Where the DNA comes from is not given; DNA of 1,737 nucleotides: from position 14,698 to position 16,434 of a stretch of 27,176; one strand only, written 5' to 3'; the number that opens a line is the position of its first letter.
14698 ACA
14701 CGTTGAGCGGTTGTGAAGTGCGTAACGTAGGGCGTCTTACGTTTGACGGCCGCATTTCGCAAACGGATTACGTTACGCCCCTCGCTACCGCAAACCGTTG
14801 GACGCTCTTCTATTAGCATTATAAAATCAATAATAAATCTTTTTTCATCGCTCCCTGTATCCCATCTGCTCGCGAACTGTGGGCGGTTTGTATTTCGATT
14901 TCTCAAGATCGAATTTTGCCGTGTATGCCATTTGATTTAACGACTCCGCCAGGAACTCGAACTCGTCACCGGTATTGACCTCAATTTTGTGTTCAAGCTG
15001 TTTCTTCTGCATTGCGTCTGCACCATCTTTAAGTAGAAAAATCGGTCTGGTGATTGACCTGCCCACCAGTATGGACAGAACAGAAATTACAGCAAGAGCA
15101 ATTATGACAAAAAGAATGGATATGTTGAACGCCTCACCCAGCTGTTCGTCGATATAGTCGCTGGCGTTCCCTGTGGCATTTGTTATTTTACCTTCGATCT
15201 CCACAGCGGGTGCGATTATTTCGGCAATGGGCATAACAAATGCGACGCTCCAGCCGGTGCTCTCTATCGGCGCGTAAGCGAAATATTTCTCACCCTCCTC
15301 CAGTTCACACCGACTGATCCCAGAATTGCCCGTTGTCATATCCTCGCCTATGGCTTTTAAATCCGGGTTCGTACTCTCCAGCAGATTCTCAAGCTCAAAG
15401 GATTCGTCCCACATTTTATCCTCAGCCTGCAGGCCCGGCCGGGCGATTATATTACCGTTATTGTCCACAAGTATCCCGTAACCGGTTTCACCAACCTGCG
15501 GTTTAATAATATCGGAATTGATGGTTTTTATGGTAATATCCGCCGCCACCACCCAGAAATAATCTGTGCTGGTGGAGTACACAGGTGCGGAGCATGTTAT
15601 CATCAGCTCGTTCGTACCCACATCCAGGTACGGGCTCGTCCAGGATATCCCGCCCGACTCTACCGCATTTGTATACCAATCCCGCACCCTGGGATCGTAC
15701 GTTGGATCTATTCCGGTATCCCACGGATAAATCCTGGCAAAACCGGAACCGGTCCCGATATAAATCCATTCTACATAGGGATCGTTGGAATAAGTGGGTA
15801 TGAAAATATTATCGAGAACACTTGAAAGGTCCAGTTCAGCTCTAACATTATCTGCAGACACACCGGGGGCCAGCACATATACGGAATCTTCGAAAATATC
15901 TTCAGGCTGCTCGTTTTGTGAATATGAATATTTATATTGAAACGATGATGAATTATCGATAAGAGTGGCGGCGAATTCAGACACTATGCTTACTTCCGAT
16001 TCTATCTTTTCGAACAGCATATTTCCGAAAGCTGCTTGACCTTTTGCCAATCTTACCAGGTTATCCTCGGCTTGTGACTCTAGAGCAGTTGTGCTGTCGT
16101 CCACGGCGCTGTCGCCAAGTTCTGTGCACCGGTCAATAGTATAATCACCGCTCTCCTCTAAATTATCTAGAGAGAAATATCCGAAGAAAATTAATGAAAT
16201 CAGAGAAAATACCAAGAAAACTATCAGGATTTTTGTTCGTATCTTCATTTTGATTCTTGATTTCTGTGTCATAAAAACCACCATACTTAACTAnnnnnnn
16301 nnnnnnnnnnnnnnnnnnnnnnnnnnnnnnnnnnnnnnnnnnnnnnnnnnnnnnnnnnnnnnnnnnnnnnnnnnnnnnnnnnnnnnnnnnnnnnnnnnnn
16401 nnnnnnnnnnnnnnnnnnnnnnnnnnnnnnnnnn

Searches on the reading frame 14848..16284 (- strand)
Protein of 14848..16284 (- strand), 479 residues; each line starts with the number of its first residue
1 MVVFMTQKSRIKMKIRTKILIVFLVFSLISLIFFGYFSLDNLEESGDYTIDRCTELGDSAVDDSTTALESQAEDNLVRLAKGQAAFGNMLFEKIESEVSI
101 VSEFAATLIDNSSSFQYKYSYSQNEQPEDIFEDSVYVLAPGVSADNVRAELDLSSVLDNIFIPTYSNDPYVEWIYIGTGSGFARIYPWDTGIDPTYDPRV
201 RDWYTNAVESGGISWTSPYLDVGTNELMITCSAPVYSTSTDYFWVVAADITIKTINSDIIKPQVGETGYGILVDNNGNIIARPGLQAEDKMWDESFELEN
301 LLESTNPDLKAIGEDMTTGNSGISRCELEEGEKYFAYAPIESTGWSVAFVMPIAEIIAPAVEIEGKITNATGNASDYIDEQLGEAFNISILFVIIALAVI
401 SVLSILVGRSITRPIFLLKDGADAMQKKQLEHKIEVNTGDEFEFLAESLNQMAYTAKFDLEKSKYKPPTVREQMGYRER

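Call 7: search_protein_families(library=pfam, proteins=[window:14848-16284:-], max_evalue=0.001)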
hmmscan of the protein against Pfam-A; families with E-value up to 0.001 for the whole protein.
window:14848-16284:- (479 aa): 5 families
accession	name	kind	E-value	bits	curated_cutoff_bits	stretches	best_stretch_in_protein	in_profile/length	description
PF02743.24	dCache_1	-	4.4e-26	92.3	45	1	151-349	54-239/240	Cache domain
PF22673.2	MCP-like_PDC_1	-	7.5e-14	52.6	27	1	161-256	22-112/113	Methyl-accepting chemotaxis protein-like, first PDC sensor domain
PF00672.30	HAMP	-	3.3e-10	40.6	25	1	406-453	1-48/53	HAMP domain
PF08399.16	VWA_N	-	8.8e-07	30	34.7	1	144-187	81-124/128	VWA N-terminal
PF17201.10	Cache_3-Cache_2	-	9.9e-05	22.2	27.7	1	249-363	185-296/299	Cache 3/Cache 2 fusion domain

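Call 12: list_cluster_members(proteins=[window:14848-16284:-, window:16649-17071:-, window:19289-20260:-, window:21689-24055:-, window:11992-12405:+])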
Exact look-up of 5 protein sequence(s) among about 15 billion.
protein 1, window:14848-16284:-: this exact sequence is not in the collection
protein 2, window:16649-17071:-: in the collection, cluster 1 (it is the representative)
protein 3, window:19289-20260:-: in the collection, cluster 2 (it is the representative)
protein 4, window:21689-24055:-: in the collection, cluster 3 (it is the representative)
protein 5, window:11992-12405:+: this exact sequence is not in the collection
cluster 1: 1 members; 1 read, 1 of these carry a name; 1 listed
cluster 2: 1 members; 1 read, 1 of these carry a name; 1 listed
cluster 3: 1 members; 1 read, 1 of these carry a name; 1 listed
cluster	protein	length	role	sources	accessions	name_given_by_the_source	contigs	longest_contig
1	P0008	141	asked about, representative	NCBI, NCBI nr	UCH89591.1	MAG: ATP-binding protein [Thermoplasmata archaeon]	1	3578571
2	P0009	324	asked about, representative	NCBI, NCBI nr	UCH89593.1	MAG: cation diffusion facilitator family transporter [Thermoplasmata archaeon]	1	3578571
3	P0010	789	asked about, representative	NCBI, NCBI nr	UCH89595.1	MAG: hypothetical protein JSV49_02805 [Thermoplasmata archaeon]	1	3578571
